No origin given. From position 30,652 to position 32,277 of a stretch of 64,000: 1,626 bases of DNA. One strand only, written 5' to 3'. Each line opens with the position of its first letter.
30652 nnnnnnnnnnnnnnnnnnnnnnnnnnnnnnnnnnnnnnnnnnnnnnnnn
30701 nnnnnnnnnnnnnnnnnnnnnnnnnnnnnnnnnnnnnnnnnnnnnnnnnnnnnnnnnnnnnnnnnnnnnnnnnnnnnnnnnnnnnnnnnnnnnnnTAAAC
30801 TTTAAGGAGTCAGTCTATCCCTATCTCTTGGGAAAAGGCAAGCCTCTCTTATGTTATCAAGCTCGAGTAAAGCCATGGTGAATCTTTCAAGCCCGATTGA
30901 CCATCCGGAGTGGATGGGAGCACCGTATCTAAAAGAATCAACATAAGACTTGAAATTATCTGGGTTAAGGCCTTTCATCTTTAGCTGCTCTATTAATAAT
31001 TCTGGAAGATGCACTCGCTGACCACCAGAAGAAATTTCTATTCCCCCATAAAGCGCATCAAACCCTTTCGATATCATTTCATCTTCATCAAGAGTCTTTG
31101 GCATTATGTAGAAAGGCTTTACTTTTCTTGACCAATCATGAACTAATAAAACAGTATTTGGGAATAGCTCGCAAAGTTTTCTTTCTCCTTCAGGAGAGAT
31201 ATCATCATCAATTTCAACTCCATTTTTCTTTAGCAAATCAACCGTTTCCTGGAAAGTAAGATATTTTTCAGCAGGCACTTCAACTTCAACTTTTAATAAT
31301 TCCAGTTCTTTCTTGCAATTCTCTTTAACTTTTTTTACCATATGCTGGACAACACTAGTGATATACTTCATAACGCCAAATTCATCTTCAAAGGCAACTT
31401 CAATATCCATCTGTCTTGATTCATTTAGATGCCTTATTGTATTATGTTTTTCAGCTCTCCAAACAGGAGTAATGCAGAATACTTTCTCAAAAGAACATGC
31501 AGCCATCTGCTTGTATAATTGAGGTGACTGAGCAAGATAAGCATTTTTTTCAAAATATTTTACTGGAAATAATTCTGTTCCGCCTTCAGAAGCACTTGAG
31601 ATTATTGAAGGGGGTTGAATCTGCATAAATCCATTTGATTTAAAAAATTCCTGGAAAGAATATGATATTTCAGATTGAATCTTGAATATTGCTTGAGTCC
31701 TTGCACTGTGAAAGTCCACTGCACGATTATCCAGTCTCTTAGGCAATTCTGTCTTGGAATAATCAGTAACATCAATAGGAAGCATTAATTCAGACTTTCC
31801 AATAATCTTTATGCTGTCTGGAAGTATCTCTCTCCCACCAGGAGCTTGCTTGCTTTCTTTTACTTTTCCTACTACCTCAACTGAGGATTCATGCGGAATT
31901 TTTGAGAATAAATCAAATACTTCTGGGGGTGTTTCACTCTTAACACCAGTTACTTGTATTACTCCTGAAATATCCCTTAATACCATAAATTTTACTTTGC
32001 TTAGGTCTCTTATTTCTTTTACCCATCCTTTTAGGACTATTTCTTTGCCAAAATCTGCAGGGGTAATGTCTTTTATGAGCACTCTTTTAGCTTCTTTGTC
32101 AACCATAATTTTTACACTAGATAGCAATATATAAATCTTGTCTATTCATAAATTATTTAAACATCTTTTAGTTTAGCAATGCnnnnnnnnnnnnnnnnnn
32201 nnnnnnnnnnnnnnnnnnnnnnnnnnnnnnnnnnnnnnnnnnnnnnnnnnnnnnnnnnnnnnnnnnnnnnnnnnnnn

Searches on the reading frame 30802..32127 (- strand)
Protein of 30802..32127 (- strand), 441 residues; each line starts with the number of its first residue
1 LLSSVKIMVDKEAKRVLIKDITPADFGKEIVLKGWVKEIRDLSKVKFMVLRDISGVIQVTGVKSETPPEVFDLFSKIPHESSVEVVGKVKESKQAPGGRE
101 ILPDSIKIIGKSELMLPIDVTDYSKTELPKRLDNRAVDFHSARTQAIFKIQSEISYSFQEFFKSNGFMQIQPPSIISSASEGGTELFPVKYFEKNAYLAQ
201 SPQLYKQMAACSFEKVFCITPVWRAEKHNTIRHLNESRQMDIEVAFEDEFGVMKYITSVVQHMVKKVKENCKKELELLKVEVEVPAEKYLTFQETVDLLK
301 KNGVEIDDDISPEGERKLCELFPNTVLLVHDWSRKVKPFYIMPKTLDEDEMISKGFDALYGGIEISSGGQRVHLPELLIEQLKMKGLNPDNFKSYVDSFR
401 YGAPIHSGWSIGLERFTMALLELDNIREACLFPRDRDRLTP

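Call 72: search_protein_families(library=pfam, proteins=[window:30802-32127:-], max_evalue=0.001)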
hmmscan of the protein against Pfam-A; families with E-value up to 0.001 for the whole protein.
window:30802-32127:- (441 aa): 2 families
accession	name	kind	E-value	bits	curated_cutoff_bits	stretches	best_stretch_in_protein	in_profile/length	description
PF00152.25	tRNA-synt_2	-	9.9e-72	242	25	1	130-435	4-307/308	tRNA synthetases class II (D, K and N)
PF01336.31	tRNA_anti-codon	-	1.8e-13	50.6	27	1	31-109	2-75/75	OB-fold nucleic acid binding domain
